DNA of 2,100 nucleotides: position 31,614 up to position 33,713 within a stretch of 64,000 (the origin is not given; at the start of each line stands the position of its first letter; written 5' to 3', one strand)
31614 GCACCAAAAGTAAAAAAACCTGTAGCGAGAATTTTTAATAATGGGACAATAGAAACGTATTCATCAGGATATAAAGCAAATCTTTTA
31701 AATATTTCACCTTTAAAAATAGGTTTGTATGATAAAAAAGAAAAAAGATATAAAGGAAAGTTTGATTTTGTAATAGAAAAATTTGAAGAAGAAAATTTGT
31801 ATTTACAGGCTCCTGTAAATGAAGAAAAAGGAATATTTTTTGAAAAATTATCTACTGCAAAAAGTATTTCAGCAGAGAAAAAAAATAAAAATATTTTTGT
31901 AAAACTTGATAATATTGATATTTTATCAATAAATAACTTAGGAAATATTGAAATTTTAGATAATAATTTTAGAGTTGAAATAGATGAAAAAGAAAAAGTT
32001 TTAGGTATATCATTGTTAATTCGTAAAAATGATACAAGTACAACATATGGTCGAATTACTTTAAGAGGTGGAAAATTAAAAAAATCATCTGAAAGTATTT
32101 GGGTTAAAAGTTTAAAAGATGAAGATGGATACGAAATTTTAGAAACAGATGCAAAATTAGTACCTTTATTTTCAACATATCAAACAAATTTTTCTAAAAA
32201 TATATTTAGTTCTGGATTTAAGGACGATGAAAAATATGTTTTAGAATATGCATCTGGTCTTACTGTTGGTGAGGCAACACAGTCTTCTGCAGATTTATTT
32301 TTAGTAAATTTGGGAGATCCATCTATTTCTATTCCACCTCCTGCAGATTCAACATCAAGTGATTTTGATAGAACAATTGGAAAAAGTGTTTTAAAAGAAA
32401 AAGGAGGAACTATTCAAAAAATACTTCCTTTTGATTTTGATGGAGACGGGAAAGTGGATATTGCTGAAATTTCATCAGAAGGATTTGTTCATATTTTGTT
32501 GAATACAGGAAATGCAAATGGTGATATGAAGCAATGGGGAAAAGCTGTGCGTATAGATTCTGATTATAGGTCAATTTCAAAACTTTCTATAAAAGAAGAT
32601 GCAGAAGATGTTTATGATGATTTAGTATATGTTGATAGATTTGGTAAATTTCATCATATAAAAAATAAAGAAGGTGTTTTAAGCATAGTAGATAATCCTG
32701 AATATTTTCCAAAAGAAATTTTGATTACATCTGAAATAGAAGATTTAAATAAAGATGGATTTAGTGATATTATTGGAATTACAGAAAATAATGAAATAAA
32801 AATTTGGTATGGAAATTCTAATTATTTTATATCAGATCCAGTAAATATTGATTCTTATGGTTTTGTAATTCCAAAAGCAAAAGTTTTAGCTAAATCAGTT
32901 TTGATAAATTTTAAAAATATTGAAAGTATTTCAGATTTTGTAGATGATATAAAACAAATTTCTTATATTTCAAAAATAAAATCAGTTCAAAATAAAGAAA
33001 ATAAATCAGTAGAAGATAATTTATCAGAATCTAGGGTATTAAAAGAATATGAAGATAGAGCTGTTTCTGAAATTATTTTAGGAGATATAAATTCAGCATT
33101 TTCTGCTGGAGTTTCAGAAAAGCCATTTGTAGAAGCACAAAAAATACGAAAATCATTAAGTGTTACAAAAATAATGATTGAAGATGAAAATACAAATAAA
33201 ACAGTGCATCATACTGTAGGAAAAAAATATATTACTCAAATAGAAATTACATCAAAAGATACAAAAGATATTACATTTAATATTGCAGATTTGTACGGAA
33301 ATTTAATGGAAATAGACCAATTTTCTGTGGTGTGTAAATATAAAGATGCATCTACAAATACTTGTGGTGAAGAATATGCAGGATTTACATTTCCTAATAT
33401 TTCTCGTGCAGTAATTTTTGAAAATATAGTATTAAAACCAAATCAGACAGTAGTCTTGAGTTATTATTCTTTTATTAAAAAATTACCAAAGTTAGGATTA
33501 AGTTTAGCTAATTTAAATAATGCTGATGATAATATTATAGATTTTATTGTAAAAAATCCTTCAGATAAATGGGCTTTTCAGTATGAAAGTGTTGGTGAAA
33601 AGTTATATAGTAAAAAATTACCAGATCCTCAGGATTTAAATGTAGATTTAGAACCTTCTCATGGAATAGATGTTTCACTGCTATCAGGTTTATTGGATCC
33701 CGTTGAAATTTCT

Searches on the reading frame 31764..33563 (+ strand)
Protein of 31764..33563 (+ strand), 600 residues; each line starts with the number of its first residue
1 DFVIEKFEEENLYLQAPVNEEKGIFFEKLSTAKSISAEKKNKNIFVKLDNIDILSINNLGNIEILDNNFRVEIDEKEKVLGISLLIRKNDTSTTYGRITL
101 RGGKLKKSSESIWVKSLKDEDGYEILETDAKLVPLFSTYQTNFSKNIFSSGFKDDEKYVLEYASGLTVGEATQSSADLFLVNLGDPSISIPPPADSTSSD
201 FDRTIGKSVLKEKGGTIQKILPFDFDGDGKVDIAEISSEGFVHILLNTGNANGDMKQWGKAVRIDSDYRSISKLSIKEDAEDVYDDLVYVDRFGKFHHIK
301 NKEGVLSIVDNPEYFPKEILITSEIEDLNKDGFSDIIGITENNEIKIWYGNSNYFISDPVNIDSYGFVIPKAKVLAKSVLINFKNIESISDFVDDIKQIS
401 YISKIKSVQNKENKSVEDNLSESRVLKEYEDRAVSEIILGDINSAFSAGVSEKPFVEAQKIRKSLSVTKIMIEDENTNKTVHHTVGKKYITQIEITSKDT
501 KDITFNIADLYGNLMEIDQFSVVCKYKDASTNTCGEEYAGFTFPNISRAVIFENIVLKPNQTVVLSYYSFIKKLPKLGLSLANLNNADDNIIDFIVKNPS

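Call 75: search_protein_families(library=pfam, proteins=[window:31764-33563:+], max_evalue=0.05)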
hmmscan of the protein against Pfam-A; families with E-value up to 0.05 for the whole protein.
window:31764-33563:+ (600 aa): 3 families
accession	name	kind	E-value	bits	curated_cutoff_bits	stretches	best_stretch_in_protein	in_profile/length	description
PF13517.12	FG-GAP_3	-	0.00046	21.2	26.9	1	224-259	1-33/61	FG-GAP-like repeat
PF15257.11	DUF4590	-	0.017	15.4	27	1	492-549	37-93/114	Domain of unknown function (DUF4590)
PF01839.29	FG-GAP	-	0.018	15.4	22.1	0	224-234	9-19/37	FG-GAP repeat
